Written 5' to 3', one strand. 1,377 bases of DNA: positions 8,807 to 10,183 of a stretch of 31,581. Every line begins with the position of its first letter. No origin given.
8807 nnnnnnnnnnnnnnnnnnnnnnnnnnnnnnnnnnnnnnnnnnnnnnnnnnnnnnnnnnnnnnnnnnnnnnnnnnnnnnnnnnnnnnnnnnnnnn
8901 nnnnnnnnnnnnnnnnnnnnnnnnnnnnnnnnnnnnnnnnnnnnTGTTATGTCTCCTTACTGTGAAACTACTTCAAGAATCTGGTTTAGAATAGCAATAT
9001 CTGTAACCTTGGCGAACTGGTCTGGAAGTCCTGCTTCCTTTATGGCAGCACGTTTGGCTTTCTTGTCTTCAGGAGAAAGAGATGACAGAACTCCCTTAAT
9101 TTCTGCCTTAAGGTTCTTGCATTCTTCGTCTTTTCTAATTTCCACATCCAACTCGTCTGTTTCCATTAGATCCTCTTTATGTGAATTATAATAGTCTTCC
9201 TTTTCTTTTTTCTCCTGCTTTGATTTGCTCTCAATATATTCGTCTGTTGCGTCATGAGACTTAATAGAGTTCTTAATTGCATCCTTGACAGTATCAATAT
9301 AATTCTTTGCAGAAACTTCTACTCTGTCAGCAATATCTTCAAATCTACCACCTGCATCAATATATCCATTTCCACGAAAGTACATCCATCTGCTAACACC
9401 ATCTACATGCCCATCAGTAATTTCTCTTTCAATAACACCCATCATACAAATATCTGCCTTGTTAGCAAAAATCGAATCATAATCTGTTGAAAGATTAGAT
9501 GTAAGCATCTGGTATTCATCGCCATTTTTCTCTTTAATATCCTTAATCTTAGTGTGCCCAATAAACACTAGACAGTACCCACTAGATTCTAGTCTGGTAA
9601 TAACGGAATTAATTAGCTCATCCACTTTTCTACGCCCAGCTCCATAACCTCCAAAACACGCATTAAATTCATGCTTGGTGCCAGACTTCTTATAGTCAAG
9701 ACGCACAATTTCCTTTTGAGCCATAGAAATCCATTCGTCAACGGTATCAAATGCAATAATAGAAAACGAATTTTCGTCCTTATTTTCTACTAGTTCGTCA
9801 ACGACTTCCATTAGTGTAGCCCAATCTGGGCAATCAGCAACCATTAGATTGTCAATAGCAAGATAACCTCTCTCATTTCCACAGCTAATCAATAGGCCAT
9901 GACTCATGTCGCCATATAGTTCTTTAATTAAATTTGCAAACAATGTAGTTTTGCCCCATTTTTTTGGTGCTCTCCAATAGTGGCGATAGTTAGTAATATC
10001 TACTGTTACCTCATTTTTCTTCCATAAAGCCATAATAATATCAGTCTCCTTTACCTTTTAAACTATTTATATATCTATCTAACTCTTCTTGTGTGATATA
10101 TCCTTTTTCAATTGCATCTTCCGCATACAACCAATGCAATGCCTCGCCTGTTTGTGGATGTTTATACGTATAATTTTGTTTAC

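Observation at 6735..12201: Replication-recombination module interrupted by a free-standing GIY-YIG homing endonuclease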

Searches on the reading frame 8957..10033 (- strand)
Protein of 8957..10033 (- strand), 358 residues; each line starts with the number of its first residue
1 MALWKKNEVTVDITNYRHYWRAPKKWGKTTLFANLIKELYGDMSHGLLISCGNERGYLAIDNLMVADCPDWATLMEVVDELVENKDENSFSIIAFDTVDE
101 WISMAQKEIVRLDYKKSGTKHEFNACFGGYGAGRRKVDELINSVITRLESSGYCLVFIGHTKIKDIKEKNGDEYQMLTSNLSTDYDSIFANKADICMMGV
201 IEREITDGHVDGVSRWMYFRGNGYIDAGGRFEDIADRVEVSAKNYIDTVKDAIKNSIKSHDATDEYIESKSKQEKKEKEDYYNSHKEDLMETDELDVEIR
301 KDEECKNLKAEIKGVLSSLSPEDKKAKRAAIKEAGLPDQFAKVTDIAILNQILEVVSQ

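Call 3: search_protein_families(library=pfam, proteins=[window:8957-10033:-], max_evalue=0.01)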
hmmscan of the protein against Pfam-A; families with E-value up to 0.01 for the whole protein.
window:8957-10033:- (358 aa): 1 family
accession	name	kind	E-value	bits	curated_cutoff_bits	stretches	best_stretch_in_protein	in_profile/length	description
PF13479.12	AAA_24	-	5.4e-22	79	27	1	16-231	3-195/195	AAA domain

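Call 4: search_protein_families(library=phrogs, proteins=[window:8957-10033:-], max_evalue=0.001)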
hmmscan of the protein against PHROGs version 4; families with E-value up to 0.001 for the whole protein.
window:8957-10033:- (358 aa): 3 families
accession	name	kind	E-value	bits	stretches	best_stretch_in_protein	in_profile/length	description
phrog_124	-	DNA, RNA and nucleotide metabolism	8.7e-24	85.6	1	8-325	36-330/382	Sak4-like ssDNA annealing protein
phrog_19299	-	head and packaging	1.1e-19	71.4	1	28-355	385-698/702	terminase large subunit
phrog_8097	-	DNA, RNA and nucleotide metabolism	4.1e-14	53.2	1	71-313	319-545/598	exonuclease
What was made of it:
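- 8957..10033 (-): AAA_24 / Sak4-like P-loop ATPase, type A (358 aa). AAA_24 79 bits; phrog_124 8.7e-24 (calls 3, 4).
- Checked: ATPase, 8957-10033: AAA_24 79 bits; phrog_124 'Sak4-like' 8.7e-24 (calls 3, 4).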

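Call 9: search_dna_similar(query=window:8957-10033:-, collection=phages, mode=protein, max_rows=30)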
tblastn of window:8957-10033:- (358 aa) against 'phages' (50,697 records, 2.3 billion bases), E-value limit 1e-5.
Records with a match: 110; places in all: 110; records where one place covers at least 80% of the query: 32.
Best place of each record, by identity: <60% 110.
By first word of the organism name: Bacillus 38; Lactococcus 22; Staphylococcus 22; Lactobacillus 13; Enterococcus 7; Brevibacillus 2; Thomasclavelia 2; Alicyclobacillus 1; Bacteriophage 1; Arcanobacterium 1; and 1 more.
By host as written in the record: Lactococcus lactis 17; Bacillus anthracis Sterne 10; Staphylococcus sp. 9; Lactobacillus plantarum 8; Bacillus anthracis 7; Bacillus cereus 6; Enterococcus faecium 4; Bacillus subtilis 3; and 30 more.
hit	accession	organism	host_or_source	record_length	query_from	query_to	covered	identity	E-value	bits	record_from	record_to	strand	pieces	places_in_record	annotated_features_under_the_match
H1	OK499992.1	Bacillus phage vB_BanS_Nate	Bacillus anthracis Sterne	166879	5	356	98%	29.2%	3e-18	92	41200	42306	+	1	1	p-loop containing nucleoside triphosphate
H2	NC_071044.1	Bacillus phage vB_BanS_Nate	Bacillus anthracis Sterne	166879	5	356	98%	29.2%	3e-18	92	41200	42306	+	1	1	p-loop containing nucleoside triphosphate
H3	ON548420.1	Bacillus phage vB_BanS-Thrax4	Bacillus anthracis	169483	5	356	98%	27.7%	4e-17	89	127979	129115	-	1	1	p-loop-containing nucleoside triphosphate hydrolase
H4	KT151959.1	Brevibacillus phage Sundance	Brevibacillus laterosporus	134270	25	353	92%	29.5%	4e-27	118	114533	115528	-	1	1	putative nucleotide-binding protein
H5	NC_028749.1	Brevibacillus phage Sundance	Brevibacillus laterosporus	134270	25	353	92%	29.5%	4e-27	118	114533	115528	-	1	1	Sak4-like ssDNA annealing protein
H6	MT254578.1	Bacillus phage Izhevsk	Bacillus cereus VKM B-370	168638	5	356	98%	27.5%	7e-17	88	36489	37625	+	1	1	nucleotide-binding protein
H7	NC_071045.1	Bacillus phage Izhevsk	Bacillus cereus VKM B-370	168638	5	356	98%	27.5%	7e-17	88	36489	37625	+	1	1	nucleotide-binding protein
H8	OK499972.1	Bacillus phage vB_BanS_Chewbecca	Bacillus anthracis Sterne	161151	5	356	98%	27.4%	9e-17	88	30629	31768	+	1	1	nucleotide-binding protein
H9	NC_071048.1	Bacillus phage vB_BanS_Chewbecca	Bacillus anthracis Sterne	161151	5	356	98%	27.4%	9e-17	88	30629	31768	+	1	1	nucleotide-binding protein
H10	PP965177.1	Bacillus phage KoopaTroopa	Bacillus thuringiensis serovar kurstaki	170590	5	356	98%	27.4%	1e-16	87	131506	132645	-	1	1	RecA-like DNA recombinase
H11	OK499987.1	Bacillus phage vB_BanS_MrDarsey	Bacillus anthracis Sterne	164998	5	356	98%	27.4%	1e-16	87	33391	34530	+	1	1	p-loop containing nucleoside triphosphate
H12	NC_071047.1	Bacillus phage vB_BanS_MrDarsey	Bacillus anthracis Sterne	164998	5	356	98%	27.4%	1e-16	87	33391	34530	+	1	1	p-loop containing nucleoside triphosphate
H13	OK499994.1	Bacillus phage vB_BanS_Skywalker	Bacillus anthracis Sterne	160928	5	356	98%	27.1%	1e-16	87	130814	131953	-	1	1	AAA family ATPase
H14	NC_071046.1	Bacillus phage vB_BanS_Skywalker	Bacillus anthracis Sterne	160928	5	356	98%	27.1%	1e-16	87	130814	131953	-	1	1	AAA family ATPase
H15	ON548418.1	Bacillus phage vB_BanS-Thrax2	Bacillus anthracis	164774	5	356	98%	27.0%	3e-20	98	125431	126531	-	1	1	p-loop-containing nucleoside triphosphate hydrolase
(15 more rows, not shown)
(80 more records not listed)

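Call 13: find_related_loci(query=window:8957-10033:-, collection=viral_contigs, flank=6000)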
Query window:8957-10033:- (358 aa) in viral_contigs; peptide patterns used: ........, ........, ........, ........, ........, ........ (x = any residue, [..] = any of these).
61 stretches matched a pattern; 19 encode a relative of the query (tblastn E <= 1e-3); 17 distinct loci.
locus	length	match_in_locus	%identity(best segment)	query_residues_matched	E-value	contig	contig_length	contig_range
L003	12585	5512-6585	99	1-358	0e+0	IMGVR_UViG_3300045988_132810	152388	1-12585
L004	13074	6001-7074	99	1-358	0e+0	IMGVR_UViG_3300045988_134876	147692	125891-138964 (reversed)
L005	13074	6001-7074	99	1-358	0e+0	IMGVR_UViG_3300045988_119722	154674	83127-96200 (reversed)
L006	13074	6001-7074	99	1-358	0e+0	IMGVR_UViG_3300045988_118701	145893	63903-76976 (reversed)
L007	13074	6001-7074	99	1-358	0e+0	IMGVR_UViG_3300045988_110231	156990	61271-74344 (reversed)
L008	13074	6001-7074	99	1-358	0e+0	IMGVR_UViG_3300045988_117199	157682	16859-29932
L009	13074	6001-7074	99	1-358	0e+0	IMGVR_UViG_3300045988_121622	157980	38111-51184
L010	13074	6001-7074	99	1-358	0e+0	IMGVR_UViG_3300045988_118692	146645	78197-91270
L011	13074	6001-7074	99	1-358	0e+0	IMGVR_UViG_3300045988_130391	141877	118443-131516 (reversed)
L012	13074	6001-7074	99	1-358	0e+0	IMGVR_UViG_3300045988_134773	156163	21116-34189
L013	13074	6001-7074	99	1-358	0e+0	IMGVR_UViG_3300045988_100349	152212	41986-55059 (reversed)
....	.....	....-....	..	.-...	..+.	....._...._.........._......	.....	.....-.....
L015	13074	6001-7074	99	1-358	0e+0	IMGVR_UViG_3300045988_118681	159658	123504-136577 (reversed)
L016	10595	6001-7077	69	1-358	9e-175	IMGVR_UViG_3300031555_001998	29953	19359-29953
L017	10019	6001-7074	66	1-357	2e-163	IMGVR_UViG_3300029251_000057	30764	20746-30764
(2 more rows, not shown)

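Call 19: search_protein_families(library=pfam, proteins=[L017:4929-5993:+], max_evalue=0.01)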
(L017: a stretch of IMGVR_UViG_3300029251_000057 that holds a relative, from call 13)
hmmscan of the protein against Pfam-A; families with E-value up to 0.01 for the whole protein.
L017:4929-5993:+ (355 aa): 2 families
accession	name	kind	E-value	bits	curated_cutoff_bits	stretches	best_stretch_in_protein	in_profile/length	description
PF19835.5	SegE_GIY-YIG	-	4.6e-13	49.9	25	1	8-95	12-120/123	Putative endonuclease segE, GIY-YIG domain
PF01541.30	GIY-YIG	-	0.0055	17.4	22.6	1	14-82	2-67/78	GIY-YIG catalytic domain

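Call 65: search_protein_families(library=ncbifam, proteins=[window:8957-10033:-], max_evalue=0.01)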
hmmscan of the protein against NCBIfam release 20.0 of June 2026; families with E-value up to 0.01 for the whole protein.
window:8957-10033:- (358 aa): 1 family
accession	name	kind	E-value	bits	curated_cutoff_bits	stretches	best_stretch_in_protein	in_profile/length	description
TIGR00390.1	hslU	equivalog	0.0045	16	362.45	1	234-334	116-219/441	ATP-dependent protease ATPase subunit HslU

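Call 85: find_related_loci(query=window:8957-10033:-, collection=metagenome_contigs, flank=2600)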
Query window:8957-10033:- (358 aa) in metagenome_contigs; peptide patterns used: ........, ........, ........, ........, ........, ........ (x = any residue, [..] = any of these).
600 stretches matched a pattern (row limit reached: there are more); 12 encode a relative of the query (tblastn E <= 1e-3); 11 distinct loci.
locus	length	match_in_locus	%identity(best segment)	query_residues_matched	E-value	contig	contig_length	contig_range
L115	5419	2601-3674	100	1-358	0e+0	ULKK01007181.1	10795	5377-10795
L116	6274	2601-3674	99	1-358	0e+0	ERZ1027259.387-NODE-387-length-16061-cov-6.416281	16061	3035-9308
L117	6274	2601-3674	99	1-358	0e+0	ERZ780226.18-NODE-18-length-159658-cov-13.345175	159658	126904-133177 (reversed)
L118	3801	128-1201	99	1-358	0e+0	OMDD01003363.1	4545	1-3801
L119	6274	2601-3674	100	1-358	0e+0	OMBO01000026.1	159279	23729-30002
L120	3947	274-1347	99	1-358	0e+0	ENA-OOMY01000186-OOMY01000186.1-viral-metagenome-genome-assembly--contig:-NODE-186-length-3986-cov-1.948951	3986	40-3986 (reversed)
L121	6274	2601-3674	99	1-358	0e+0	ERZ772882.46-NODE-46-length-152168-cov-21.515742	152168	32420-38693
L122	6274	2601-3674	68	1-357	6e-167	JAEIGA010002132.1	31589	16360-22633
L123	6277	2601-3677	67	1-357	3e-166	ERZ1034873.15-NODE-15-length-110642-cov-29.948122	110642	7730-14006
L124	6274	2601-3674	99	1-358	0e+0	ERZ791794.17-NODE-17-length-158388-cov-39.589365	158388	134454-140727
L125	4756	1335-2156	48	1-256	1e-76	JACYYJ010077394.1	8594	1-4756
